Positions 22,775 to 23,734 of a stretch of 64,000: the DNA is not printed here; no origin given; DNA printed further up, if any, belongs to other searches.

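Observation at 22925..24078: Second, minimal stator-like pair: MotA lacking TM1 and a 165-aa MotB, in a sigma54 operon with flgA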

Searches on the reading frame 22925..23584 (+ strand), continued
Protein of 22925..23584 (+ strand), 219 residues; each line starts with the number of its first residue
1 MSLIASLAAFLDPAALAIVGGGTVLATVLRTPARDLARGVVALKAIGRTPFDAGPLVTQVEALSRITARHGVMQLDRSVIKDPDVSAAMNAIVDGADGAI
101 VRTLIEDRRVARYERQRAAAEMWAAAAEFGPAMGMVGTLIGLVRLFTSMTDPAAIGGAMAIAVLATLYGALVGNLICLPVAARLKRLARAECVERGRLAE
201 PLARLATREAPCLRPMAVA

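Call 54: find_encoding_contigs(protein=P0391, flank=10000, max_places=1)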
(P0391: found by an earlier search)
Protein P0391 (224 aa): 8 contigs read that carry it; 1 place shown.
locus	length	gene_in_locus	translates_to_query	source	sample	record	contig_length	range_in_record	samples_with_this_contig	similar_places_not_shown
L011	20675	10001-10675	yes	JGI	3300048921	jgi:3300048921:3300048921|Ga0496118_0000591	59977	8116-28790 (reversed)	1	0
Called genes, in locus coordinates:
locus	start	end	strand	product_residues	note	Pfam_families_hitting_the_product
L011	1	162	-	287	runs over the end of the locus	PF20560:MotA_N, PF01618:MotA_ExbB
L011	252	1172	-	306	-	PF00669:Flagellin_N, PF00700:Flagellin_C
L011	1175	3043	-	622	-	PF22638:FlgK_D1, PF21158:flgK_1st_1 (faint), PF06429:Flg_bbr_C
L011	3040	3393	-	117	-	PF10135:Rod-binding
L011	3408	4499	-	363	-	PF02119:FlgI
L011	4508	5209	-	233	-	PF02107:FlgH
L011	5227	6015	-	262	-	PF00460:Flg_bb_rod, PF22692:LlgE_F_G_D1, PF06429:Flg_bbr_C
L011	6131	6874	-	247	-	PF00460:Flg_bb_rod (weak), PF22692:LlgE_F_G_D1, PF06429:Flg_bbr_C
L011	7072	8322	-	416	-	PF00460:Flg_bb_rod, PF22692:LlgE_F_G_D1, PF07559:FlgE_D2, PF06429:Flg_bbr_C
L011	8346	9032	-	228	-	PF03963:FlgD, PF13861:FLgD_tudor, PF13860:FlgD_ig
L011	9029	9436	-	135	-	PF06429:Flg_bbr_C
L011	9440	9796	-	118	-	PF00460:Flg_bb_rod (weak)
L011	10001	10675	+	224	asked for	PF01618:MotA_ExbB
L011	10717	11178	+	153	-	-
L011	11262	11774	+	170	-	PF13144:ChapFlgA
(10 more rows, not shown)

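Call 55: find_encoding_contigs(protein=P0399, flank=10000, max_places=1)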
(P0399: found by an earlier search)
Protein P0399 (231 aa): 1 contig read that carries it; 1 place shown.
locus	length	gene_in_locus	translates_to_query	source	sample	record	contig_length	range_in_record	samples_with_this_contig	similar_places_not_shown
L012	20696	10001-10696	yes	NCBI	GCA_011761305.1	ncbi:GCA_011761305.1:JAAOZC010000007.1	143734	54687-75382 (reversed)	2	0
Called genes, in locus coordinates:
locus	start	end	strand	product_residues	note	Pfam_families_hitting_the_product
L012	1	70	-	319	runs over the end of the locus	PF13677:MotB_plug, PF00691:OmpA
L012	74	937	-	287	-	PF20560:MotA_N, PF01618:MotA_ExbB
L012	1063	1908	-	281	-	PF00669:Flagellin_N, PF00700:Flagellin_C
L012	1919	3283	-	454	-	PF22638:FlgK_D1, PF06429:Flg_bbr_C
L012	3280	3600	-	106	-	PF10135:Rod-binding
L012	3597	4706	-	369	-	PF02119:FlgI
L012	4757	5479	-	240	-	PF02107:FlgH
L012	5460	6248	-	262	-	PF00460:Flg_bb_rod, PF22692:LlgE_F_G_D1, PF06429:Flg_bbr_C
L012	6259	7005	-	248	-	PF00460:Flg_bb_rod (weak), PF22692:LlgE_F_G_D1, PF06429:Flg_bbr_C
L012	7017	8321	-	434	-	PF00460:Flg_bb_rod (faint), PF22692:LlgE_F_G_D1, PF07559:FlgE_D2, PF06429:Flg_bbr_C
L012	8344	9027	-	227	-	PF03963:FlgD, PF13860:FlgD_ig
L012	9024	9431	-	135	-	PF00460:Flg_bb_rod (weak), PF06429:Flg_bbr_C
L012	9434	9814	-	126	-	PF00460:Flg_bb_rod (weak)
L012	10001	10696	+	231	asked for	PF01618:MotA_ExbB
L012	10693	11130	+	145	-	PF00691:OmpA (weak)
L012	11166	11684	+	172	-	PF13144:ChapFlgA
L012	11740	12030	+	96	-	PF04316:FlgM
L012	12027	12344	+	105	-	-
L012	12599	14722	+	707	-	PF00771:FHIPEP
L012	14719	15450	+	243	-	PF04542:Sigma70_r2, PF04539:Sigma70_r3, PF08281:Sigma70_r4_2 (faint), PF04545:Sigma70_r4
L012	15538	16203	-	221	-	-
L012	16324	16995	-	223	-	-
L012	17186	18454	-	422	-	PF06689:zf-C4_ClpX, PF01078:Mg_chelatase (faint), PF05496:RuvB_N (weak), PF00004:AAA, PF07724:AAA_2, PF07728:AAA_5 (weak), PF13401:AAA_22 (faint), PF10431:ClpB_D2-small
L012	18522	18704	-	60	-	-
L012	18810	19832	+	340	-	PF13692:Glyco_trans_1_4, PF00534:Glycos_transf_1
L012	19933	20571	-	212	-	PF00574:CLP_protease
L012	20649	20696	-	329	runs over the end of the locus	PF00535:Glycos_transf_2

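Call 59: list_cluster_members(proteins=[P0253, P0255, P0256, P0258, P0261, P0266, P0267, P0290, P0366, P0367])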
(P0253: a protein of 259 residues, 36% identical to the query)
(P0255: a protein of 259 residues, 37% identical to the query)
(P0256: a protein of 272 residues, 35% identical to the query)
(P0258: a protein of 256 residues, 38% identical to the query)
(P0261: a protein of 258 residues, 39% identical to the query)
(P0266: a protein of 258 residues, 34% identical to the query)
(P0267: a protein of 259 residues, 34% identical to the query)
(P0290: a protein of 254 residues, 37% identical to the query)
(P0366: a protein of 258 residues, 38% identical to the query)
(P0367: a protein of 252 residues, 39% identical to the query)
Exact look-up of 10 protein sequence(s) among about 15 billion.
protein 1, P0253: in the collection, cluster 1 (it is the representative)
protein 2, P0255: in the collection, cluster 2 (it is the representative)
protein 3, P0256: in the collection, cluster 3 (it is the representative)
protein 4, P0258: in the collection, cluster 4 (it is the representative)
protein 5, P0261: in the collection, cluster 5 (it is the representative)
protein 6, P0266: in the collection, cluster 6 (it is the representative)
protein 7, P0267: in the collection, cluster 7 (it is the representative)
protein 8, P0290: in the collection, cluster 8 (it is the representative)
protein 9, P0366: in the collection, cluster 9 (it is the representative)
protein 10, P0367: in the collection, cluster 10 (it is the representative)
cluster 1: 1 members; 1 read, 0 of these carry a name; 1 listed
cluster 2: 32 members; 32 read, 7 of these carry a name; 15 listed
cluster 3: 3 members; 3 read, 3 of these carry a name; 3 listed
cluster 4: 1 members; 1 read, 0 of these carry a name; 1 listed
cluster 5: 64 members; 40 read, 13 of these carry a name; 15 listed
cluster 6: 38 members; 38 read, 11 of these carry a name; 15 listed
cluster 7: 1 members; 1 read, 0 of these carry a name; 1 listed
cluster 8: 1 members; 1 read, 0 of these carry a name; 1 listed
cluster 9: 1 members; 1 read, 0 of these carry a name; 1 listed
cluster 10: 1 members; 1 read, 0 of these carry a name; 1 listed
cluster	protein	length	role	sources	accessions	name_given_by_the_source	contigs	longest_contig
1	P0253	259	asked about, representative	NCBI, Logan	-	-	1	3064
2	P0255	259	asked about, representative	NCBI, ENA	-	-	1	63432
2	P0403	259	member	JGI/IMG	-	chemotaxis protein MotA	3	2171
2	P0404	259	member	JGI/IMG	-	chemotaxis protein MotA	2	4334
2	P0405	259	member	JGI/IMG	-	chemotaxis protein MotA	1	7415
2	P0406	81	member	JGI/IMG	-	chemotaxis protein MotA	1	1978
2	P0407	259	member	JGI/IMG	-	chemotaxis protein MotA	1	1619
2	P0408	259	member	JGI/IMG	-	chemotaxis protein MotA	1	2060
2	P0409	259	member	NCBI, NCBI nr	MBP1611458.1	MAG: motA [Acidobacteria bacterium] | motA [Acidobacteriota bacterium]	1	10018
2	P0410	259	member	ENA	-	-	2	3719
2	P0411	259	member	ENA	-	-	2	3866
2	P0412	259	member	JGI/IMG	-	-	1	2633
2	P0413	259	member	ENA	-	-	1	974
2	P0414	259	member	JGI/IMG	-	-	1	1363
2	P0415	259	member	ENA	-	-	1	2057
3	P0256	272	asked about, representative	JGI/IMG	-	chemotaxis protein MotA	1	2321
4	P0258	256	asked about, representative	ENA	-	-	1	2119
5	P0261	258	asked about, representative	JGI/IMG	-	chemotaxis protein MotA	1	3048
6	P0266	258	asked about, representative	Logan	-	-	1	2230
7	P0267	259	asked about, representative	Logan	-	-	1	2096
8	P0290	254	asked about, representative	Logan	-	-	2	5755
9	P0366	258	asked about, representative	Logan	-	-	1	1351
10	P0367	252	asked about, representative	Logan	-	-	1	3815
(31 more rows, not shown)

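Call 64: find_homologous_proteins(query=A4, max_evalue=1e-10)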
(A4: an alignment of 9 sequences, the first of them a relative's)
Query A4 (9 sequences) (222 aa, profile of the alignment): 796 proteins with E <= 1e-10 among 8000 candidates; the best 120 are listed.
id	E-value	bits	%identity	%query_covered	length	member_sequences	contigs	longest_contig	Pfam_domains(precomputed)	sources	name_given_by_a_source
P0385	2.3e-100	353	99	100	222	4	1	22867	PF01618.22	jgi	-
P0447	6.1e-94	332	41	95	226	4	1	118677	PF01618.22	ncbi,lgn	-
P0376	1.4e-93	330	40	92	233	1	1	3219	PF01618.22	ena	-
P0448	6.9e-93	328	85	100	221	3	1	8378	PF01618.22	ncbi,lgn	-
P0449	8.9e-93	328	40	94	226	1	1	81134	PF01618.22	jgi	jgi:chemotaxis protein MotA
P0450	2.1e-92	327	78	100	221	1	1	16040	PF01618.22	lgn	-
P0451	3.5e-92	326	78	100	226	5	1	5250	PF01618.22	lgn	-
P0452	3.5e-92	326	86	100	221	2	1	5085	PF01618.22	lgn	-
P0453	1.2e-91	324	76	100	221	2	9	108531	PF01618.22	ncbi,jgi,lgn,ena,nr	ncbi:MAG: MotA/TolQ/ExbB proton channel family protein [Sphingobium sp.]|nr:MotA/TolQ/ExbB proton ch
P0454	1.3e-91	324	82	100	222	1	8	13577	PF01618.22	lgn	-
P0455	1.8e-91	323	84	100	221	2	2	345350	PF01618.22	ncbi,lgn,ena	-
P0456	4.2e-91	322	79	100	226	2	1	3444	PF01618.22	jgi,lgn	-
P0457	4.5e-91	322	82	100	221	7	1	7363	PF01618.22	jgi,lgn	-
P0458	1.2e-90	321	81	100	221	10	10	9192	PF01618.22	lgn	-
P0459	1.6e-90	320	84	100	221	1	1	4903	PF01618.22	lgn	-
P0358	2.5e-86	307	42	78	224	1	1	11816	PF01618.22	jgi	-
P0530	7.7e-85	302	44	91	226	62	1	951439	PF01618.22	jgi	jgi:chemotaxis protein MotA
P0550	2.7e-84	300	42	94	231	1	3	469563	PF01618.22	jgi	jgi:chemotaxis protein MotA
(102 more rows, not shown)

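Call 70: list_cluster_members(proteins=[P0304, P0332, P0343, P0358, P0281, P0241, P0365, P0447, P0530, P0550])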
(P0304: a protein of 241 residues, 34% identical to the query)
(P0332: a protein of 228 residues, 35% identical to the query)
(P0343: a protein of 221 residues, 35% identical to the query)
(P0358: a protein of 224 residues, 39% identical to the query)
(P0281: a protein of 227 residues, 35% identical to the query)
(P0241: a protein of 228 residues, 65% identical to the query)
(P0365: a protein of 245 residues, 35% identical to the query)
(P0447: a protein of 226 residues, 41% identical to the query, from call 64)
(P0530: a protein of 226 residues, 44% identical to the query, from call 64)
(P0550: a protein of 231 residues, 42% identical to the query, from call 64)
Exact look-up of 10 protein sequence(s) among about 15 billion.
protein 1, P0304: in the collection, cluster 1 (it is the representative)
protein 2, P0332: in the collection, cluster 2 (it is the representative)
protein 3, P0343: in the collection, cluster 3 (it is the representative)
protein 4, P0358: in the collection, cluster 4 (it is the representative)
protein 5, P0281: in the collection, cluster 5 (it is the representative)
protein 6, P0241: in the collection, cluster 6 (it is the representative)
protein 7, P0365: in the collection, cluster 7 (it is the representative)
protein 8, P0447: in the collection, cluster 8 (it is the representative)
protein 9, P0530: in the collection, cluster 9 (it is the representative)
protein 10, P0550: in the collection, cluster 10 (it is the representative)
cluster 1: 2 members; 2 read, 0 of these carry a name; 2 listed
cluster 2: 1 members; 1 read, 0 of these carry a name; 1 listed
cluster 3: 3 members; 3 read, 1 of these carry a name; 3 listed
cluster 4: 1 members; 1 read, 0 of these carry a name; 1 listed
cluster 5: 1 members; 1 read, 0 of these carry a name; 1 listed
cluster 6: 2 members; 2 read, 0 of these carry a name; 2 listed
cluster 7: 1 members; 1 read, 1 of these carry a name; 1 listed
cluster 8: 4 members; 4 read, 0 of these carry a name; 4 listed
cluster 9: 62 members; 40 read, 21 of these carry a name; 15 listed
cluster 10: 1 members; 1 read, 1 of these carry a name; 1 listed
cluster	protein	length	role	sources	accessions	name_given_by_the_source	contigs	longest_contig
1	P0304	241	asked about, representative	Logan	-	-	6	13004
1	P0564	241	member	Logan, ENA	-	-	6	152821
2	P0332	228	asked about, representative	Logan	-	-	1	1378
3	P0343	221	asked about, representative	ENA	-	-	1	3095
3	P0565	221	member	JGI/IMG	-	chemotaxis protein MotA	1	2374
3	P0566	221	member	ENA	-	-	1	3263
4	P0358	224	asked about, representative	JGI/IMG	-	-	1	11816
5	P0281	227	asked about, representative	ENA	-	-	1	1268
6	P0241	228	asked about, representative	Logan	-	-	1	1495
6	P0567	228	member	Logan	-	-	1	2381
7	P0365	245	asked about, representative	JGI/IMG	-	chemotaxis protein MotA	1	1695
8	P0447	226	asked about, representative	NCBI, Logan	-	-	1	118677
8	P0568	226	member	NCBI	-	-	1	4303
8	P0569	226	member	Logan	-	-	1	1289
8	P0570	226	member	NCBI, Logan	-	-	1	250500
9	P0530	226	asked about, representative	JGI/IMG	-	chemotaxis protein MotA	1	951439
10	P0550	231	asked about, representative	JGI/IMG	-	chemotaxis protein MotA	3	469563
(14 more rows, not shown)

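Call 71: find_encoding_contigs(protein=P0564, flank=8000, max_places=1)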
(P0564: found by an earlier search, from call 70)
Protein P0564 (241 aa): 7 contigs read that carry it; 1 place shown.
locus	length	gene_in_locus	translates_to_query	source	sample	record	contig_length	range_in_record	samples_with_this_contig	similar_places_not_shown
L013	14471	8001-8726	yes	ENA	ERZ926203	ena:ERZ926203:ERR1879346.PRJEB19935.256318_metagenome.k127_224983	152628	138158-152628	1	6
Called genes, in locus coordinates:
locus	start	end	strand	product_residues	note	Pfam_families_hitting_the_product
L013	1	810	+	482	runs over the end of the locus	PF00072:Response_reg, PF00158:Sigma54_activat, PF14532:Sigma54_activ_2, PF25601:AAA_lid_14, PF02954:HTH_8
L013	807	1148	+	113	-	-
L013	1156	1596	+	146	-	PF00460:Flg_bb_rod (weak), PF06429:Flg_bbr_C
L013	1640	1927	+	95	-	PF02049:FliE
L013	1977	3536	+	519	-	PF01514:YscJ_FliF, PF08345:YscJ_FliF_C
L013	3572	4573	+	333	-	PF14842:FliG_N, PF14841:FliG_M, PF14842:FliG_N (weak), PF01706:FliG_C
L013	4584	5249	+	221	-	PF02108:FliH (weak)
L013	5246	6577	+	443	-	PF00006:ATP-synt_ab, PF18269:T3SS_ATPase_C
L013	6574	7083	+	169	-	-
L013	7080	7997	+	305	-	-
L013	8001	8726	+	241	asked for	PF01618:MotA_ExbB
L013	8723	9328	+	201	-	PF00691:OmpA (weak)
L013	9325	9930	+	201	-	-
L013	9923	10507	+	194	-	PF03748:FliL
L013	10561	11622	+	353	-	PF02154:FliM, PF01052:FliMN_C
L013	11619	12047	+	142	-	PF28396:SepQ_C (weak), PF01052:FliMN_C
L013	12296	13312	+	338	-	-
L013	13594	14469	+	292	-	?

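Call 72: find_encoding_contigs(protein=P0530, flank=10000, max_places=1)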
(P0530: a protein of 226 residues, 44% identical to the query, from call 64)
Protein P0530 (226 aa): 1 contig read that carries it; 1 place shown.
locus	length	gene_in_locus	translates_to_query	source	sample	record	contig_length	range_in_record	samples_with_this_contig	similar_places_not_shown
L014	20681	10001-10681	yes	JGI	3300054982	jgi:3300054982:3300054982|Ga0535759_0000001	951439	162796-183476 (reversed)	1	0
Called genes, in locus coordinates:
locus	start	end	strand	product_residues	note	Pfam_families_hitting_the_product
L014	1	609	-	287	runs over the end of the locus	PF20560:MotA_N, PF01618:MotA_ExbB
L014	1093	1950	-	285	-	PF00669:Flagellin_N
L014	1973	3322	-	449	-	PF22638:FlgK_D1, PF06429:Flg_bbr_C (weak)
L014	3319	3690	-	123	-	PF10135:Rod-binding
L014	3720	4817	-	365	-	PF02119:FlgI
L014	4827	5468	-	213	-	PF02107:FlgH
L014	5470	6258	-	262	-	PF00460:Flg_bb_rod, PF22692:LlgE_F_G_D1, PF06429:Flg_bbr_C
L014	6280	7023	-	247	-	PF00460:Flg_bb_rod, PF22692:LlgE_F_G_D1, PF06429:Flg_bbr_C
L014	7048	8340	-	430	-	PF00460:Flg_bb_rod (faint), PF22692:LlgE_F_G_D1, PF07559:FlgE_D2, PF06429:Flg_bbr_C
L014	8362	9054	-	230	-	PF03963:FlgD, PF13860:FlgD_ig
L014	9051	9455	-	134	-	PF00460:Flg_bb_rod (weak), PF06429:Flg_bbr_C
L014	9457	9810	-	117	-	PF00460:Flg_bb_rod (weak)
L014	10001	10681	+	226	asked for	PF01618:MotA_ExbB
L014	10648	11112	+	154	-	PF13677:MotB_plug (weak), PF00691:OmpA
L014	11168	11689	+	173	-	PF13144:ChapFlgA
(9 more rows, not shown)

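Call 82: search_dna_similar(query=window:22925-23581:+, collection=plasmids, mode=protein, max_evalue=1e-8, max_rows=25)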
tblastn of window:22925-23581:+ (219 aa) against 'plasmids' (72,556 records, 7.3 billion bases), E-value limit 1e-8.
Records with a match: 30; places in all: 32; records where one place covers at least 80% of the query: 20.
Best place of each record, by identity: <60% 30.
By first word of the organism name: Azospirillum 12; Curtobacterium 3; Listeria 3; Bacillus 2; Rhodobacter 1; Octadecabacter 1; Acetoanaerobium 1; Methylobacterium 1; Thermomicrobium 1; Aeromonas 1; and 4 more.
By predicted mobility (MOB-suite, as given by PLSDB): non-mobilizable 24; mobilizable 4; conjugative 2.
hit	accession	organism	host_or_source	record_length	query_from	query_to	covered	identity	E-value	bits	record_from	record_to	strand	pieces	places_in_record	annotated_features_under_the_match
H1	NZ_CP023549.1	Rhodobacter sp. CZR27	cell culture,paddy soil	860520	1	210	96%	34.6%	7e-18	89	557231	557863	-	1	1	MotA/TolQ/ExbB proton channel family protein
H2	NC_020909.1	Octadecabacter arcticus 238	150 km offshore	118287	7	211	94%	33.8%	2e-17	87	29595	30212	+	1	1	MotA/TolQ/ExbB proton channel family protein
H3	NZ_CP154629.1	Acetoanaerobium noterae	cell culture,Sludge of a digestion ...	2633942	5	211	95%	31.6%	6e-21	97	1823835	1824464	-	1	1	none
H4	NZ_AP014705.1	Methylobacterium aquaticum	-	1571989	5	195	87%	33.8%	3e-19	93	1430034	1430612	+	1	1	none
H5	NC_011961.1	Thermomicrobium roseum DSM 5159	-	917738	5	211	95%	30.8%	6e-18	89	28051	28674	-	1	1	flagellar motor protein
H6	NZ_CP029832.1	Azospirillum ramasamyi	single cell,Cow dung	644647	5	193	86%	33.5%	1e-10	68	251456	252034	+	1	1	MotA/TolQ/ExbB proton channel family protein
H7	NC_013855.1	Azospirillum sp. B510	-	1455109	9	193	84%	33.7%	2e-10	67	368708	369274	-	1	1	record has no annotation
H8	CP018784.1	Curtobacterium pusillum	Zea mays,cell culture,root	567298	5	200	89%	31.3%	4e-12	72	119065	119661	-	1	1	record has no annotation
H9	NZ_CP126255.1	Curtobacterium sp. MCSS17_016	-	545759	5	200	89%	31.3%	6e-12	71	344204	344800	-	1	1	MotA/TolQ/ExbB proton channel family protein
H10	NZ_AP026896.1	Aeromonas caviae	Microbe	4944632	1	211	96%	28.8%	7e-14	77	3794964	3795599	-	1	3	none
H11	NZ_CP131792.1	Pseudomonas aeruginosa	Homo sapiens,culture,blood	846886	13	211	91%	29.7%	1e-14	79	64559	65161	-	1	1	flagellar motor protein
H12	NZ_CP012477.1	Arthrobacter sp. ERGS1:01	single,stream water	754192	5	192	86%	31.4%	1e-14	79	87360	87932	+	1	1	MotA/TolQ/ExbB proton channel family protein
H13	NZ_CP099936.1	Vibrio parahaemolyticus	Anadara tuberculosa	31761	1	195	89%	30.1%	1e-14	79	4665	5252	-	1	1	pomA: flagellar motor protein PomA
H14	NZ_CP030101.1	Listeria monocytogenes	Environment,water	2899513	6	211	94%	27.9%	2e-9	64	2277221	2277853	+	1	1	none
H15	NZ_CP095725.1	Listeria innocua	Homo sapiens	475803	6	211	94%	27.8%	2e-9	64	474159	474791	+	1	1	motA: flagellar motor stator protein MotA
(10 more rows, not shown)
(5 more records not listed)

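Call 83: get_annotated_region(hit=H2, flank=9000)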
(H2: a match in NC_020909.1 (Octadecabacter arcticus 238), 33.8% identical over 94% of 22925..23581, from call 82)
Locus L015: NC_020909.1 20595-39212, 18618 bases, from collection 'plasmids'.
description: Octadecabacter arcticus 238 plasmid pOA238_118, complete sequence
organism: Octadecabacter arcticus 238 (NCBI taxid 391616)
taxonomy: Bacteria; Pseudomonadota; Alphaproteobacteria; Rhodobacterales; Roseobacteraceae; Octadecabacter; Octadecabacter arcticus; Octadecabacter arcticus 238
host: -; source: 150 km offshore; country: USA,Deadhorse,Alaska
typing (MOB-suite, as given by PLSDB): non-mobilizable; replicon rep_cluster_804
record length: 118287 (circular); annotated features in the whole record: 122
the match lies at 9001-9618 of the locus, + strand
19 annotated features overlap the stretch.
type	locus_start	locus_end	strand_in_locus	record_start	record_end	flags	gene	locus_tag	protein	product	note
CDS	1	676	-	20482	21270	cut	flgA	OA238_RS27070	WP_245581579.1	flagellar basal body P-ring formation chaperone FlgA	GO:0001539 - cilium or flagellum-dependent cell motility [Evidence IEA]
CDS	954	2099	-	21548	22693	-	-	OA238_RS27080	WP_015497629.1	flagellar assembly protein T N-terminal domain-containing protein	-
CDS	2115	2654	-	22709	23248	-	-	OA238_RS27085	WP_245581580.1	LPP20 family lipoprotein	-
CDS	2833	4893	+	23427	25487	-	flhA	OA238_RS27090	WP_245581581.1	flagellar biosynthesis protein FlhA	GO:0001539 - cilium or flagellum-dependent cell motility [Evidence IEA]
CDS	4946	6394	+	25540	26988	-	-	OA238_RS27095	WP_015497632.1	hypothetical protein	-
CDS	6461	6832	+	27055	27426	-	-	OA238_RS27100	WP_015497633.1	flagellar protein FliS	GO:0044780 - bacterial-type flagellum assembly [Evidence IEA]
CDS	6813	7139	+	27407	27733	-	-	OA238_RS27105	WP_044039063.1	hypothetical protein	-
CDS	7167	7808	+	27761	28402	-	-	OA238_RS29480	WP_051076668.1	CBS domain-containing protein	-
CDS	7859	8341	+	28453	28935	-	-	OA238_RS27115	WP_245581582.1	hypothetical protein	-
CDS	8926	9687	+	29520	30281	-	-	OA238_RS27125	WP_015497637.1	MotA/TolQ/ExbB proton channel family protein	-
CDS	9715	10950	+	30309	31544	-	-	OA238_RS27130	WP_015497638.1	flagellar motor protein MotB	-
CDS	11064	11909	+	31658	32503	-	-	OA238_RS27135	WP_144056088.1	Arm DNA-binding domain-containing protein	-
CDS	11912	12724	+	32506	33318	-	istB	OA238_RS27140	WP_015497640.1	IS21-like element helper ATPase IstB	-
CDS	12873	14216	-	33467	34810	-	rpoN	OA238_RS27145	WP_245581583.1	RNA polymerase factor sigma-54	GO:0006352 - DNA-templated transcription initiation [Evidence IEA]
CDS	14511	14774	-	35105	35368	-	-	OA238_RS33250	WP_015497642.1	hypothetical protein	-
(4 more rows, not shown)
